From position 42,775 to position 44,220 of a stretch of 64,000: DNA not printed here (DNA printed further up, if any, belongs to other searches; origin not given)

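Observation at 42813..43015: dnaX split at the gamma/tau boundary by in-frame stops within a GC-rich, repeat-containing ~85-bp segment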

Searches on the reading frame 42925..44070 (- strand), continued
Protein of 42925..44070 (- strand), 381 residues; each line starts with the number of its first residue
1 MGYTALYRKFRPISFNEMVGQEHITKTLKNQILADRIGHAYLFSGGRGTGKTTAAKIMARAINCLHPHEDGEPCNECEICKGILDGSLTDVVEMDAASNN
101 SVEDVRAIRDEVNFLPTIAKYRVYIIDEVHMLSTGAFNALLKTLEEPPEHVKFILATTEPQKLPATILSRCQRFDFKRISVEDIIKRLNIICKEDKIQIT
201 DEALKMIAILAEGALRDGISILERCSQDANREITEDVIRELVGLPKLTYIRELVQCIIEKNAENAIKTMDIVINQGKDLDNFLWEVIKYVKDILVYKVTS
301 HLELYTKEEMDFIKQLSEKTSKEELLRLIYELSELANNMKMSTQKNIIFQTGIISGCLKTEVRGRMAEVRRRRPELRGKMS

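Call 15: find_encoding_contigs(protein=P0001, flank=1500, max_places=4)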
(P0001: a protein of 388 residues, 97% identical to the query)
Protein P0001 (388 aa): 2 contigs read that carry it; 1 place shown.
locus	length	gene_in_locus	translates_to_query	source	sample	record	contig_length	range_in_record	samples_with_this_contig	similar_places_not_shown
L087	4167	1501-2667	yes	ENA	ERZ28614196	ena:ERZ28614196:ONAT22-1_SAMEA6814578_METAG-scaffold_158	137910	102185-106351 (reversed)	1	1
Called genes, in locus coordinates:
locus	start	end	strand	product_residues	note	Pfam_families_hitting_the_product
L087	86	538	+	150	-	PF00383:dCMP_cyt_deam_1, PF14437:MafB19-deam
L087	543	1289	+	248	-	-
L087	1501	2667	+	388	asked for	PF05496:RuvB_N (faint), PF13177:DNA_pol3_delta2, PF00004:AAA, PF22608:DNAX_ATPase_lid (weak), PF12169:DNA_pol3_gamma3 (weak)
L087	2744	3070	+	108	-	-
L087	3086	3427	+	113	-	PF02575:YbaB_DNA_bd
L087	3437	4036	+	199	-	PF21176:RecR_HhH, PF02132:RecR_ZnF, PF13662:Toprim_4, PF01751:Toprim, PF21175:RecR_C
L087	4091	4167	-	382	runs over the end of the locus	PF06925:MGDG_synth, PF02350:Epimerase_2, PF00534:Glycos_transf_1, PF04101:Glyco_tran_28_C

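Call 16: find_encoding_contigs(protein=P0010, flank=1500, max_places=2)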
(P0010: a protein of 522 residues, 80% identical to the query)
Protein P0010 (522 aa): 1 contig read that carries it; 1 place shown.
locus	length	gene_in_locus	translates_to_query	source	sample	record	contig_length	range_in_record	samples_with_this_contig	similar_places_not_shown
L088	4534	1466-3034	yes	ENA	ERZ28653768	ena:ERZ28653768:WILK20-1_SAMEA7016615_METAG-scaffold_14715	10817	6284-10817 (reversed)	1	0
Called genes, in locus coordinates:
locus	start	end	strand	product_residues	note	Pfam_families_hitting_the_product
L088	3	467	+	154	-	?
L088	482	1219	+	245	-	-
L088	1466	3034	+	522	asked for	PF05496:RuvB_N (faint), PF13177:DNA_pol3_delta2, PF00004:AAA, PF13401:AAA_22 (faint), PF22608:DNAX_ATPase_lid (weak), PF12169:DNA_pol3_gamma3 (weak)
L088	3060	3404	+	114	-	PF02575:YbaB_DNA_bd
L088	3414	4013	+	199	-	PF21176:RecR_HhH, PF02132:RecR_ZnF, PF13662:Toprim_4, PF01751:Toprim, PF21175:RecR_C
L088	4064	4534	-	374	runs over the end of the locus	PF06925:MGDG_synth, PF02350:Epimerase_2, PF00534:Glycos_transf_1, PF04101:Glyco_tran_28_C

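Call 17: find_encoding_contigs(protein=P0065, flank=1500, max_places=2)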
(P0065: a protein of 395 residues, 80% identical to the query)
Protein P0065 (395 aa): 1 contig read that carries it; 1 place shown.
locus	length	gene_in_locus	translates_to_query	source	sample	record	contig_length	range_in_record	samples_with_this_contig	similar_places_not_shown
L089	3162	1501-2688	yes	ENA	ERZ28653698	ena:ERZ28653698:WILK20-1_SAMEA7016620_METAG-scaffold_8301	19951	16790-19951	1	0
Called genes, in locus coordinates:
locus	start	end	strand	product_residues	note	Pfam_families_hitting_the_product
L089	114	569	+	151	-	PF00383:dCMP_cyt_deam_1, PF14437:MafB19-deam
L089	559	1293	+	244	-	-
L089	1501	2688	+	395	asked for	PF05496:RuvB_N (faint), PF13177:DNA_pol3_delta2, PF00004:AAA, PF22608:DNAX_ATPase_lid (weak), PF12169:DNA_pol3_gamma3 (weak)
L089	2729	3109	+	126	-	-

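Call 18: find_encoding_contigs(protein=P0073, flank=1500, max_places=3)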
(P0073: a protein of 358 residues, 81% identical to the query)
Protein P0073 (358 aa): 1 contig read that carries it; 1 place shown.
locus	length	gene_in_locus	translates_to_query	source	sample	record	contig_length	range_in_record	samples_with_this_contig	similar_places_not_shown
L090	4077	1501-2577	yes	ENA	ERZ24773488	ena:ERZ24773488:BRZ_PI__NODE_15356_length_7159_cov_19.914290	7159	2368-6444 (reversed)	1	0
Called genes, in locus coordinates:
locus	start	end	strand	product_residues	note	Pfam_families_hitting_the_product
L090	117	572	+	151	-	PF00383:dCMP_cyt_deam_1, PF14437:MafB19-deam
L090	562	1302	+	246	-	-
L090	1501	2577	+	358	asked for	PF05496:RuvB_N (faint), PF13177:DNA_pol3_delta2, PF00004:AAA, PF22608:DNAX_ATPase_lid (weak), PF12169:DNA_pol3_gamma3 (weak)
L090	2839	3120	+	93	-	-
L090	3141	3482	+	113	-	PF02575:YbaB_DNA_bd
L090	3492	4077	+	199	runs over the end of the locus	PF21176:RecR_HhH, PF02132:RecR_ZnF, PF13662:Toprim_4, PF01751:Toprim, PF21175:RecR_C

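Call 29: find_encoding_contigs(protein=P0050, flank=1000, max_places=2)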
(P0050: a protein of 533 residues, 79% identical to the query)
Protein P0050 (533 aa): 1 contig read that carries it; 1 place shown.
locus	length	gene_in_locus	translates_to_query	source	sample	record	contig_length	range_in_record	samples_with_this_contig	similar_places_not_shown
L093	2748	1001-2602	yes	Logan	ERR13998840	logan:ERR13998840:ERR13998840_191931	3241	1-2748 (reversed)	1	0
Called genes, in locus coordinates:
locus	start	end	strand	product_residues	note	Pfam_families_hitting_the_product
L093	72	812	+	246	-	-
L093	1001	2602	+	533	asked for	PF05496:RuvB_N (faint), PF13177:DNA_pol3_delta2, PF00004:AAA, PF22608:DNAX_ATPase_lid (weak), PF12169:DNA_pol3_gamma3 (weak)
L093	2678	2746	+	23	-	?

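Call 34: search_protein_families(library=pfam, proteins=[window:42925-44070:-, P0002], max_evalue=0.01)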
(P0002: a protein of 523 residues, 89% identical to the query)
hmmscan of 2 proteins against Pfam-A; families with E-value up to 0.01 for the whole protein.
window:42925-44070:- (381 aa): 14 families
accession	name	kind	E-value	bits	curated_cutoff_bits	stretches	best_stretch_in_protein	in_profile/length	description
PF13177.12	DNA_pol3_delta2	-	3e-44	151.3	27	1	20-179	1-160/161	DNA polymerase III, delta subunit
PF00004.35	AAA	-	2.7e-12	47.7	21.2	1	42-174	2-126/131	ATPase family associated with various cellular activities (AAA)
PF12169.13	DNA_pol3_gamma3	-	6.9e-08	32.8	24.4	1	233-328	1-99/143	DNA polymerase III subunits gamma and tau domain III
PF05496.18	RuvB_N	-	7.5e-07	29.5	27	1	11-63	2-58/159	Holliday junction DNA helicase RuvB P-loop domain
PF22608.2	DNAX_ATPase_lid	-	1.1e-06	28.8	27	1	184-223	2-41/49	DNA polymerase III clamp loader subunit, ATPase lid domain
PF13401.12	AAA_22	-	2.9e-05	24.8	27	1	42-158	9-123/130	AAA domain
PF07728.20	AAA_5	-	8.7e-05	23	22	1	42-147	3-93/139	AAA domain (dynein-related subfamily)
PF13604.12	AAA_30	-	0.00012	22.4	27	1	42-147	22-115/191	AAA domain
PF16193.11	AAA_assoc_2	-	0.00053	20.6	34.3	1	194-246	2-59/81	AAA C-terminal domain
PF21960.2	RCF1-5-like_lid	-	0.0012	19.1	27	1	186-223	1-39/43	RCF1/5-like, AAA+ ATPase lid domain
PF13173.12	AAA_14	-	0.0018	18.7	27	0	40-164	4-104/129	AAA domain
PF06068.19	TIP49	-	0.0018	17.9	23.8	0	123-149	277-303/347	TIP49 P-loop domain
PF13245.12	AAA_19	-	0.0061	17.2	25.1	0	41-150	14-119/134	AAA domain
PF08542.16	Rep_fac_C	-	0.0062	17.3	23.6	0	249-293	5-50/88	Replication factor C C-terminal domain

P0002 (523 aa): 13 families
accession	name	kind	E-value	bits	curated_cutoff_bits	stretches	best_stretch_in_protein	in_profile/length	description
PF13177.12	DNA_pol3_delta2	-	4.9e-45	153.8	27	1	20-179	1-160/161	DNA polymerase III, delta subunit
PF00004.35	AAA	-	1.2e-11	45.6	21.2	1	42-174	2-126/131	ATPase family associated with various cellular activities (AAA)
PF12169.13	DNA_pol3_gamma3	-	1.2e-06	28.8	24.4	1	233-368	1-138/143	DNA polymerase III subunits gamma and tau domain III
PF22608.2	DNAX_ATPase_lid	-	1.2e-06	28.7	27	1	184-223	2-41/49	DNA polymerase III clamp loader subunit, ATPase lid domain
PF05496.18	RuvB_N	-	7.6e-06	26.2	27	1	11-64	2-59/159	Holliday junction DNA helicase RuvB P-loop domain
PF13401.12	AAA_22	-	1.2e-05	26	27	1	42-158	9-123/130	AAA domain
PF13604.12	AAA_30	-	0.00017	21.8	27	1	42-147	22-115/191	AAA domain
PF07728.20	AAA_5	-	0.0007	20.1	22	1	42-147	3-93/139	AAA domain (dynein-related subfamily)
PF16193.11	AAA_assoc_2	-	0.0015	19.2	34.3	1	194-246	2-59/81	AAA C-terminal domain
PF13245.12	AAA_19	-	0.0019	18.8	25.1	0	41-150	14-119/134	AAA domain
PF13173.12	AAA_14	-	0.0028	18.1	27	0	40-163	4-103/129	AAA domain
PF21960.2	RCF1-5-like_lid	-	0.0049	17.2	27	1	186-223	1-39/43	RCF1/5-like, AAA+ ATPase lid domain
PF05970.20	PIF1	-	0.0091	16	25.9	0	21-145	6-127/223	PIF1-like helicase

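Call 41: list_cluster_members(proteins=[window:42925-44070:-, P0073, P0124, P0121])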
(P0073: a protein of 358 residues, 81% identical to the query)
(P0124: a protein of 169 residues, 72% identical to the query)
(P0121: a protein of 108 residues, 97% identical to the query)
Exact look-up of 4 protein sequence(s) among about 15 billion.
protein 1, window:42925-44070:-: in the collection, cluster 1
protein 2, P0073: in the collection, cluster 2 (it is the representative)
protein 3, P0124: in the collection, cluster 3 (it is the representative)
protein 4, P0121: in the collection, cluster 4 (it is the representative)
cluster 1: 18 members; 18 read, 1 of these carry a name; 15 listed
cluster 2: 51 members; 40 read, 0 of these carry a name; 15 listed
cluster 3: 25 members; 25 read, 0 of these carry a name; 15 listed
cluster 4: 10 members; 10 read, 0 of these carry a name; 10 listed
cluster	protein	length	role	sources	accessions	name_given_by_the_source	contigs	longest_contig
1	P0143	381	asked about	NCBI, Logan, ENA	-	-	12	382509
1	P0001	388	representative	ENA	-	-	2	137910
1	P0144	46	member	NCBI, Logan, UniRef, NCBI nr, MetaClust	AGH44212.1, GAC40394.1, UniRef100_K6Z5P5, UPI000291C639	hypothetical protein C427_2103 [Paraglaciecola psychrophila 170] | Uncharacterized protein n=1 Tax=Paraglaciecola psychrophila 170 TaxID=1129794 ... | status=active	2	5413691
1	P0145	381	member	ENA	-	-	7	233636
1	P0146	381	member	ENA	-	-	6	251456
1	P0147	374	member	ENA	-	-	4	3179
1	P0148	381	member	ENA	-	-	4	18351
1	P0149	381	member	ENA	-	-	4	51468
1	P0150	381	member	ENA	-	-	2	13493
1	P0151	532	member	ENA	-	-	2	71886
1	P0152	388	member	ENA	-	-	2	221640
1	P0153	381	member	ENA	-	-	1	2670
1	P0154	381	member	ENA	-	-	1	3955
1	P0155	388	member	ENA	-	-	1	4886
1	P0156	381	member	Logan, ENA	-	-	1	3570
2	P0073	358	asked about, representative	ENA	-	-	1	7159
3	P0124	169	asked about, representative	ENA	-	-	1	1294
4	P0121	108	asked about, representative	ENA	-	-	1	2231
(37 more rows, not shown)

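Call 43: find_encoding_contigs(protein=P0151, flank=3000, max_places=2)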
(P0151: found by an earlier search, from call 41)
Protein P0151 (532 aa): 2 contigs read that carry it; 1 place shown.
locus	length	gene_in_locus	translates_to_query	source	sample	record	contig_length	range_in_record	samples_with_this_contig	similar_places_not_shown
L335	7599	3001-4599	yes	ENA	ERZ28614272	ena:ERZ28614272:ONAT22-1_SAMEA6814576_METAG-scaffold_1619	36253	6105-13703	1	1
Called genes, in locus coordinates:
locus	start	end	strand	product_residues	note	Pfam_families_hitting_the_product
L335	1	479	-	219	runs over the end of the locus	PF04542:Sigma70_r2, PF00196:GerE, PF08281:Sigma70_r4_2 (weak)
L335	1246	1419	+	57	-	-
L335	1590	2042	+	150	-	PF00383:dCMP_cyt_deam_1, PF14437:MafB19-deam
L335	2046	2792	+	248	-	-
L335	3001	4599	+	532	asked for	PF05496:RuvB_N (faint), PF13177:DNA_pol3_delta2, PF00004:AAA, PF13401:AAA_22 (faint), PF22608:DNAX_ATPase_lid (weak), PF12169:DNA_pol3_gamma3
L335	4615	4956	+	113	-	PF02575:YbaB_DNA_bd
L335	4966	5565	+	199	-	PF21176:RecR_HhH, PF02132:RecR_ZnF, PF13662:Toprim_4, PF01751:Toprim, PF21175:RecR_C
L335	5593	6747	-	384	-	PF06925:MGDG_synth, PF02350:Epimerase_2, PF00534:Glycos_transf_1, PF04101:Glyco_tran_28_C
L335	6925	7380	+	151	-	PF07486:Hydrolase_2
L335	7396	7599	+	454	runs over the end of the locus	PF20769:YPEB_N, PF14620:YPEB_PepSY1-2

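Call 44: find_encoding_contigs(protein=P0147, flank=1500, max_places=2)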
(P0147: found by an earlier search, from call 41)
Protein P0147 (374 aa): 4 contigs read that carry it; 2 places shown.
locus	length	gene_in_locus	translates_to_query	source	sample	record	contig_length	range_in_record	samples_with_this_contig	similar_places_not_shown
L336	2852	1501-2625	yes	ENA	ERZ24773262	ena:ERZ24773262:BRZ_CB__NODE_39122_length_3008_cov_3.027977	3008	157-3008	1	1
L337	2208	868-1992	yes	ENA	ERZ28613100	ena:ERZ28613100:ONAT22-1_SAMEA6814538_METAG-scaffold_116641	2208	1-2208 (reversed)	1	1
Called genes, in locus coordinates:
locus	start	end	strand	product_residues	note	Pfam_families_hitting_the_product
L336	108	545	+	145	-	PF00383:dCMP_cyt_deam_1, PF14437:MafB19-deam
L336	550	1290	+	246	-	-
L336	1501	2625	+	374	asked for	PF05496:RuvB_N (faint), PF13177:DNA_pol3_delta2, PF00004:AAA, PF22608:DNAX_ATPase_lid (weak), PF12169:DNA_pol3_gamma3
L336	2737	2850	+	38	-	?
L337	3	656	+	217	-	?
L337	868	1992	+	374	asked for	PF05496:RuvB_N (faint), PF13177:DNA_pol3_delta2, PF00004:AAA, PF22608:DNAX_ATPase_lid (weak), PF12169:DNA_pol3_gamma3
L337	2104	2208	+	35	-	?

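Call 45: find_encoding_contigs(protein=P0152, flank=1500, max_places=2)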
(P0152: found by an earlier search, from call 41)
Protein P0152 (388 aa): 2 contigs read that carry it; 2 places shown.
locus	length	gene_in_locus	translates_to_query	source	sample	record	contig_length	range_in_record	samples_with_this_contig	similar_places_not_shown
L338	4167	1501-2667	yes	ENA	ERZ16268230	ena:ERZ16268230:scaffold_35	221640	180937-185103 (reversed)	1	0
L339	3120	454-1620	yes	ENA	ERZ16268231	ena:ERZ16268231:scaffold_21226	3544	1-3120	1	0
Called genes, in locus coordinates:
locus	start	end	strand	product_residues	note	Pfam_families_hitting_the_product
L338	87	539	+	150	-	PF00383:dCMP_cyt_deam_1, PF14437:MafB19-deam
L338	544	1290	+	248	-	-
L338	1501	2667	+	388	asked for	PF05496:RuvB_N (faint), PF13177:DNA_pol3_delta2, PF00004:AAA, PF22608:DNAX_ATPase_lid (weak), PF12169:DNA_pol3_gamma3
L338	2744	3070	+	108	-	-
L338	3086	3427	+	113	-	PF02575:YbaB_DNA_bd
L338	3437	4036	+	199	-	PF21176:RecR_HhH, PF02132:RecR_ZnF, PF13662:Toprim_4, PF01751:Toprim, PF21175:RecR_C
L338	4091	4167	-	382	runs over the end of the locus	PF06925:MGDG_synth, PF02350:Epimerase_2, PF00534:Glycos_transf_1, PF04101:Glyco_tran_28_C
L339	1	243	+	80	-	?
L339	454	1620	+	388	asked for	PF05496:RuvB_N (faint), PF13177:DNA_pol3_delta2, PF00004:AAA, PF22608:DNAX_ATPase_lid (weak), PF12169:DNA_pol3_gamma3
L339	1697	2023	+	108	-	-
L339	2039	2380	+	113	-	PF02575:YbaB_DNA_bd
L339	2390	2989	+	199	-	PF21176:RecR_HhH, PF02132:RecR_ZnF, PF13662:Toprim_4, PF01751:Toprim, PF21175:RecR_C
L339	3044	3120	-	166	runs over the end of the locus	?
